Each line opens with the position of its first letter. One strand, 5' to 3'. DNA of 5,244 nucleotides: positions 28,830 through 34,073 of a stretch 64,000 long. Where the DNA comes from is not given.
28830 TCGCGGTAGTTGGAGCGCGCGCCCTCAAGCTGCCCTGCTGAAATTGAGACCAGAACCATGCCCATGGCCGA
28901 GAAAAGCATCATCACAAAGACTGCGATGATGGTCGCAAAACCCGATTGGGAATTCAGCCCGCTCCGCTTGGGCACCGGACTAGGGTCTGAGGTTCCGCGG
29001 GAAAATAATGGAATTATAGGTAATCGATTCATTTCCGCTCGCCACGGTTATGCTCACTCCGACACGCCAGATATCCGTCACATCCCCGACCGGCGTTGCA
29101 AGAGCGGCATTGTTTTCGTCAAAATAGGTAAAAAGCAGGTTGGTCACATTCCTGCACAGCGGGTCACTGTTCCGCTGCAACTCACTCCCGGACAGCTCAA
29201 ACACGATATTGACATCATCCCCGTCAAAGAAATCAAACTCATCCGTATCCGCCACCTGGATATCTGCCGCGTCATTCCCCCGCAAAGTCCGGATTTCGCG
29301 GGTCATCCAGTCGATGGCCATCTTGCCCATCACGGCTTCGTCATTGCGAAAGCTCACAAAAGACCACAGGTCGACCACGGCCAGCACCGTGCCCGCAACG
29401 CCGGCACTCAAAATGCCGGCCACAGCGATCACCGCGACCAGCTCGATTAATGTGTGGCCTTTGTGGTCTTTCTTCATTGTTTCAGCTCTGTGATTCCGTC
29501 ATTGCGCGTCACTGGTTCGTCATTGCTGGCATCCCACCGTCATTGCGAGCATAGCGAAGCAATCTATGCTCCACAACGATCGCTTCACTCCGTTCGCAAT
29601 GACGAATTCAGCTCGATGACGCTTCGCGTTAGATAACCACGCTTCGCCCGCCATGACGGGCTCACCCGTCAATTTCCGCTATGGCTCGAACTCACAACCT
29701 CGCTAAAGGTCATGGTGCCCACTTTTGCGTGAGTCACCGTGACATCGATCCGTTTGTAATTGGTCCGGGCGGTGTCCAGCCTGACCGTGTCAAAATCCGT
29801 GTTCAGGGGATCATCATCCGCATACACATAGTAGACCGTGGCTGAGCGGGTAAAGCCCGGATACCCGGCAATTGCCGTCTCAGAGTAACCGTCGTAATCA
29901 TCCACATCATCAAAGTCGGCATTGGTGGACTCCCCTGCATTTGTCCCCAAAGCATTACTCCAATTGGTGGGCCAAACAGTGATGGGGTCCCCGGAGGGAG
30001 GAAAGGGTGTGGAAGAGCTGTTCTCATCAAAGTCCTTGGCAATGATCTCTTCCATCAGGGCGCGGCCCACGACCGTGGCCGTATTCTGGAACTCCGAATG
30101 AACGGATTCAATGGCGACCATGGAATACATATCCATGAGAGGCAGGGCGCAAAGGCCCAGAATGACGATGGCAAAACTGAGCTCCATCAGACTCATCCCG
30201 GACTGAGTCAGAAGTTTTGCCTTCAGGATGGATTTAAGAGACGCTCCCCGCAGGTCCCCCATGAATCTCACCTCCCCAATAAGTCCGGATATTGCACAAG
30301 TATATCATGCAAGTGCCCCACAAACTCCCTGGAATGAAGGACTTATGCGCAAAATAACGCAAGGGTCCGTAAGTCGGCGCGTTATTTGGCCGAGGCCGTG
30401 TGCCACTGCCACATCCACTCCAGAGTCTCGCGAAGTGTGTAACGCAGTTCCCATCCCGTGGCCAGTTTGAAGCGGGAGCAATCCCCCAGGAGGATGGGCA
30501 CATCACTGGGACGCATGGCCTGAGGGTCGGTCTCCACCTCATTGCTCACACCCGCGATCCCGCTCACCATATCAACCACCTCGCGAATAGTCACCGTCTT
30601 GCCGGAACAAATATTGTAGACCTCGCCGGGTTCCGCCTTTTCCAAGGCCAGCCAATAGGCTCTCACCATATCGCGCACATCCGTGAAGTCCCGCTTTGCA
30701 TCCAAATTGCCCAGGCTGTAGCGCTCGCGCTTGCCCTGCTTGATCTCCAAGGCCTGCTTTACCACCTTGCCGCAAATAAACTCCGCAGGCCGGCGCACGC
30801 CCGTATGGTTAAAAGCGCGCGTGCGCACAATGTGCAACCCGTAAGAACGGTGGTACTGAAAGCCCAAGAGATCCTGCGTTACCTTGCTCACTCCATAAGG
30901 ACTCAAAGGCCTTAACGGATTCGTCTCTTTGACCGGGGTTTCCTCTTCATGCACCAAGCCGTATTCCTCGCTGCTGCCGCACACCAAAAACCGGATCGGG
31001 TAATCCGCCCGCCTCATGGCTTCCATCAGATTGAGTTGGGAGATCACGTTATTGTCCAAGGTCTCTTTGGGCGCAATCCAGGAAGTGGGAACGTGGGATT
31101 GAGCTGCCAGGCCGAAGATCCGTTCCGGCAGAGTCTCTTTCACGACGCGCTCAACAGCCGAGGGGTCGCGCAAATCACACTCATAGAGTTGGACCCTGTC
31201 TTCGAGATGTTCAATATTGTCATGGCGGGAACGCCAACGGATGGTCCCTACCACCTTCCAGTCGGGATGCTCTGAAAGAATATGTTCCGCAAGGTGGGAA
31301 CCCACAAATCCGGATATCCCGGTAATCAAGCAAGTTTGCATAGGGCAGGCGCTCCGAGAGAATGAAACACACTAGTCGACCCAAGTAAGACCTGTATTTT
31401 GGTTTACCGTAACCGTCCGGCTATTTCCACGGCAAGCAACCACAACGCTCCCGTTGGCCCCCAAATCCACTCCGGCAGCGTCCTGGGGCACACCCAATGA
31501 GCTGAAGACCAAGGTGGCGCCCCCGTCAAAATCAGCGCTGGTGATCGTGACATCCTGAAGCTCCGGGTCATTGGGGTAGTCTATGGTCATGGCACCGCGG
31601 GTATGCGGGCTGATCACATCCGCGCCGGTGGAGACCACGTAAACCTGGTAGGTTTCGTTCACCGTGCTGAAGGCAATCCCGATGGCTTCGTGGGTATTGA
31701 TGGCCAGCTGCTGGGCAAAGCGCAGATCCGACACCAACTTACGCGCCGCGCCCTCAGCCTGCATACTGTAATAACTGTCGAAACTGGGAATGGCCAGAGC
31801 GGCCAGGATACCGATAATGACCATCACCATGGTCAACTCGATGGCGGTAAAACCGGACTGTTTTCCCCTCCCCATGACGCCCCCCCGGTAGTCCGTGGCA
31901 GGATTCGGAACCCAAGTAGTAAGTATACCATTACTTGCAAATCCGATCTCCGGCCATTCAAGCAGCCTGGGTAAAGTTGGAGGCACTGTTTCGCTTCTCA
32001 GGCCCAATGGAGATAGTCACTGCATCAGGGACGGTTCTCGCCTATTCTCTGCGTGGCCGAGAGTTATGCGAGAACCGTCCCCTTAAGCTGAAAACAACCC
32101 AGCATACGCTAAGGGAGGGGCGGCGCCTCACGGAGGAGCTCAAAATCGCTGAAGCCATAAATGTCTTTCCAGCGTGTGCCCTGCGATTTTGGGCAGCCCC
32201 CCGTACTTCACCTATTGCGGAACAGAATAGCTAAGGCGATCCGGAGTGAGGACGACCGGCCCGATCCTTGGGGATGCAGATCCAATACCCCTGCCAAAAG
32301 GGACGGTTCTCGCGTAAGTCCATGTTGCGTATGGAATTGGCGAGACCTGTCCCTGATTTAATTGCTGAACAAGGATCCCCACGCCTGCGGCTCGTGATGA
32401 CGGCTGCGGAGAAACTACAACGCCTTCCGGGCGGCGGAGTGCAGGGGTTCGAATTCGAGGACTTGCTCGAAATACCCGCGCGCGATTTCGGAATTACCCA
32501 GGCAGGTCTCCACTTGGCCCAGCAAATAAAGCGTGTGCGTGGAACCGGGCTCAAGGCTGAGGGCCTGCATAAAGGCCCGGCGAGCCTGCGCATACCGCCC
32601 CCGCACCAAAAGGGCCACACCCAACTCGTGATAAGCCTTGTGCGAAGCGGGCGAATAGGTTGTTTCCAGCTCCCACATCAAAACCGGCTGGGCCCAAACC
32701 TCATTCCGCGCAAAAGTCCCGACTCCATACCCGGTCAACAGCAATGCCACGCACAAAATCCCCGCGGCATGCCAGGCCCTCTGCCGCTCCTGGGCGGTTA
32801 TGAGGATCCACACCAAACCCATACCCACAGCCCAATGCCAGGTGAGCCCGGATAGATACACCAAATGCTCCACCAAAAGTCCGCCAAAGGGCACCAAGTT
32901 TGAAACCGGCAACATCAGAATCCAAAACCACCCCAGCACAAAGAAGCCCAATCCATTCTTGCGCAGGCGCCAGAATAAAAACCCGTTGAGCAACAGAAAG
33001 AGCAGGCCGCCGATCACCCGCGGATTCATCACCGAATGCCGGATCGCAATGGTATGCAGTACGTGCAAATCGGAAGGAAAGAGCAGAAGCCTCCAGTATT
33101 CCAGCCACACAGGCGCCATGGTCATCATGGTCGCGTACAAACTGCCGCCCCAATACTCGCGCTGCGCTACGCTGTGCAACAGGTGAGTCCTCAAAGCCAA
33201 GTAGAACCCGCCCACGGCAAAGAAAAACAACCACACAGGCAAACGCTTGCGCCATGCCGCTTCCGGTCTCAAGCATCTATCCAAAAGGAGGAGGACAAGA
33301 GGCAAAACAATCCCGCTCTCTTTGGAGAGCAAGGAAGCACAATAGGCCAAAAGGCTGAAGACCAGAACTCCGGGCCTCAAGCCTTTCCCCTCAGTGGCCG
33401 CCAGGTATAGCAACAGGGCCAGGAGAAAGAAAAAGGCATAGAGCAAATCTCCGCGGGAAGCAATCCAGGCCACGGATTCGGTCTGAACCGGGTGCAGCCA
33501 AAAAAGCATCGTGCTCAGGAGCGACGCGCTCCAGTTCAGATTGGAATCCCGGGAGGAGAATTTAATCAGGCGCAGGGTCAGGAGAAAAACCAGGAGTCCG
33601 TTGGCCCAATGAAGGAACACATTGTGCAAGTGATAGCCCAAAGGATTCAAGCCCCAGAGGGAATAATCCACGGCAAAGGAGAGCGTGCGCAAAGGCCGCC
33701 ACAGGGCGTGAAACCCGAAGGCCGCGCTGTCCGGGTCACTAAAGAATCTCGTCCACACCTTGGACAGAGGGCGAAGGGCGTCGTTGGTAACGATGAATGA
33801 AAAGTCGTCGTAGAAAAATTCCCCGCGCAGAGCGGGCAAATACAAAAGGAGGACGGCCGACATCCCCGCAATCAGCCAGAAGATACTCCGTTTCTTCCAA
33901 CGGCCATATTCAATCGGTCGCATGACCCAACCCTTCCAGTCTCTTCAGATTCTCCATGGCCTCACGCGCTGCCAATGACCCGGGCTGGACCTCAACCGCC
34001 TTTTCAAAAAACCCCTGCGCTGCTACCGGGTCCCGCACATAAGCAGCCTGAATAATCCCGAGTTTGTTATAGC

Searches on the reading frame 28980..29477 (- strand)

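Call 14: search_protein_families(library=pfam, proteins=[window:28980-29477:-], max_evalue=0.00001)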
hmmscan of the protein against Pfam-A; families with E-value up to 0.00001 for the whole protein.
window:28980-29477:- (165 aa): 1 family
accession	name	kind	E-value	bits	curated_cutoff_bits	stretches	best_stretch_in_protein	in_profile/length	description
PF07963.17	N_methyl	-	6.3e-06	26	21.2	0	3-27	2-26/27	Prokaryotic N-terminal methylation motif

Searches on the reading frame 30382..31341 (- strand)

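Call 14: search_protein_families(library=pfam, proteins=[window:30382-31341:-], max_evalue=0.00001)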
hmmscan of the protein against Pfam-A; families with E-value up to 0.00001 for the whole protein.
window:30382-31341:- (319 aa): 4 families
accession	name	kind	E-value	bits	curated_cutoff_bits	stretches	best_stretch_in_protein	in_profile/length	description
PF16363.11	GDP_Man_Dehyd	-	1.3e-85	288.2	27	1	5-309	1-331/332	GDP-mannose 4,6 dehydratase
PF01370.27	Epimerase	-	3e-59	200.8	20.9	1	5-245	2-240/240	NAD dependent epimerase/dehydratase family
PF02719.21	Polysacc_synt_2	-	5.7e-10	39.3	20.2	1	5-112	2-118/293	Polysaccharide biosynthesis protein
PF04321.23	RmlD_sub_bind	-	3.9e-07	29.9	27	1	4-155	3-131/287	RmlD substrate binding domain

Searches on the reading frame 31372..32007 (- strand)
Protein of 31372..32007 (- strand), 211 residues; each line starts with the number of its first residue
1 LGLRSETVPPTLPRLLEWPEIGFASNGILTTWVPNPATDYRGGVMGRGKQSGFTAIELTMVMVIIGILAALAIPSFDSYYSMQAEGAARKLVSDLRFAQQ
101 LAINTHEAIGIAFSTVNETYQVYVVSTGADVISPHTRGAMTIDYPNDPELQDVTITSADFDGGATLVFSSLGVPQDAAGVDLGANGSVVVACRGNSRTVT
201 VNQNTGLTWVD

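Call 14: search_protein_families(library=pfam, proteins=[window:31372-32007:-], max_evalue=0.00001)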
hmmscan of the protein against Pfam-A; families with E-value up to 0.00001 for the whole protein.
window:31372-32007:- (211 aa): 2 families
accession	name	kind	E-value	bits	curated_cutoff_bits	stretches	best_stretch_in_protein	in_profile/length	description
PF12019.13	GspH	-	3.1e-07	31.3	21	1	87-204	1-107/108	Type II transport protein GspH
PF07963.17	N_methyl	-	2.1e-06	27.5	21.2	1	49-72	3-26/27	Prokaryotic N-terminal methylation motif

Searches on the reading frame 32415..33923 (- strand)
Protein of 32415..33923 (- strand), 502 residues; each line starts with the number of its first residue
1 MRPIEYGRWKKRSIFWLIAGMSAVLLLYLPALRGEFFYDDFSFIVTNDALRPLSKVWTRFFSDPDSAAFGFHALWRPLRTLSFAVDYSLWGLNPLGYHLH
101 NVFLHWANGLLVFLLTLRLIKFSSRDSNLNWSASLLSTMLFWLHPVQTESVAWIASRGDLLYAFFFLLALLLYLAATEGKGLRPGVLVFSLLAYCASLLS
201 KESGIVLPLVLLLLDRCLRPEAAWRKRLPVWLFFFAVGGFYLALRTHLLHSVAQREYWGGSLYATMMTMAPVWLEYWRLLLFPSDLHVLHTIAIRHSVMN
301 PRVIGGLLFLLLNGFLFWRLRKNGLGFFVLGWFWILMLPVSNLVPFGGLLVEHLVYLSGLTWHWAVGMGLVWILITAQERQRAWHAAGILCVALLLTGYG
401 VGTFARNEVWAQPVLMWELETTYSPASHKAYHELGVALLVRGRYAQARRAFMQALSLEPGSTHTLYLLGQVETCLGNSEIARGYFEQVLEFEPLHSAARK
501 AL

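Call 6: search_protein_families(library=pfam, proteins=[window:32415-33923:-], max_evalue=0.001)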
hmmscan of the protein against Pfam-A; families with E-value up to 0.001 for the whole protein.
window:32415-33923:- (502 aa): 8 families
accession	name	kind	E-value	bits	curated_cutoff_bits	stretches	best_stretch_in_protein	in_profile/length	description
PF07719.23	TPR_2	-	7e-11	41.8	27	1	429-460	2-33/34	Tetratricopeptide repeat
PF00515.34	TPR_1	-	9.2e-08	32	27.8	1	429-460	2-33/34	Tetratricopeptide repeat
PF13424.12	TPR_12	-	4.1e-07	30.5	30.1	1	429-490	4-73/77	Tetratricopeptide repeat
PF13428.12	TPR_14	-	6.8e-07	29.8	23.5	1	430-470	3-43/44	Tetratricopeptide repeat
PF13431.12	TPR_17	-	4.3e-06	27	24.4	0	424-448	9-33/34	Tetratricopeptide repeat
PF13181.12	TPR_8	-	2.3e-05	24.7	25.7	0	429-459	2-32/34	Tetratricopeptide repeat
PF13432.12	TPR_16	-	0.00012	22.9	32.7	0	433-489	2-58/65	Tetratricopeptide repeat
PF13374.12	TPR_10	-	0.00018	21.8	27.5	0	430-456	4-30/42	Tetratricopeptide repeat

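Call 20: list_cluster_members(proteins=[P0001, window:32415-33923:-, window:35765-37030:-])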
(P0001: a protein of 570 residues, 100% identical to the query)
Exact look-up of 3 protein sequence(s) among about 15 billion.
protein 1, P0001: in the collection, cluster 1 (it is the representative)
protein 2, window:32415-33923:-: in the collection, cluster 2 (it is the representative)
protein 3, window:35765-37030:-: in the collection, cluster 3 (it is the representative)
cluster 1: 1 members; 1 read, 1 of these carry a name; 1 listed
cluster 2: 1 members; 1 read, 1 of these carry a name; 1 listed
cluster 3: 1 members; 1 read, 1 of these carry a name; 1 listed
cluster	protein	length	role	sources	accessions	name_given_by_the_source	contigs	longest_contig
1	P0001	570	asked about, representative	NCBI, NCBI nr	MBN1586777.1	MAG: tetratricopeptide repeat protein [Candidatus Omnitrophica bacterium] | tetratricopeptide repeat protein [Candidatus Omnitrophota bacterium]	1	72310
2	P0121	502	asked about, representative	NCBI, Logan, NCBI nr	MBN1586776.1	MAG: tetratricopeptide repeat protein [Candidatus Omnitrophica bacterium] | tetratricopeptide repeat protein [Candidatus Omnitrophota bacterium]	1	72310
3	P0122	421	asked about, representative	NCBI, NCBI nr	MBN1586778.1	MAG: glycosyltransferase [Candidatus Omnitrophica bacterium] | glycosyltransferase [Candidatus Omnitrophota bacterium]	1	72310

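Call 21: find_encoding_contigs(protein=P0121, flank=10000, max_places=10)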
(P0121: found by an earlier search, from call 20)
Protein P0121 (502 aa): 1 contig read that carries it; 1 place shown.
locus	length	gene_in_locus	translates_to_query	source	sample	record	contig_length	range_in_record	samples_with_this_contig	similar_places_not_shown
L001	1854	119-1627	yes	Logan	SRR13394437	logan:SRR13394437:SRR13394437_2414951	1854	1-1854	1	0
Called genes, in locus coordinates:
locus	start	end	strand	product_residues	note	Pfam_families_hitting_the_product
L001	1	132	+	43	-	?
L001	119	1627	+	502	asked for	PF13431:TPR_17 (faint), PF00515:TPR_1 (faint), PF07719:TPR_2 (weak), PF13181:TPR_8 (faint), PF13424:TPR_12 (weak), PF13428:TPR_14 (faint)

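Call 55: search_protein_families(library=pfam, proteins=[window:32715-33923:-], max_evalue=10)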
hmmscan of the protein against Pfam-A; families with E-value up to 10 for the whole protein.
window:32715-33923:- (403 aa): 0 families
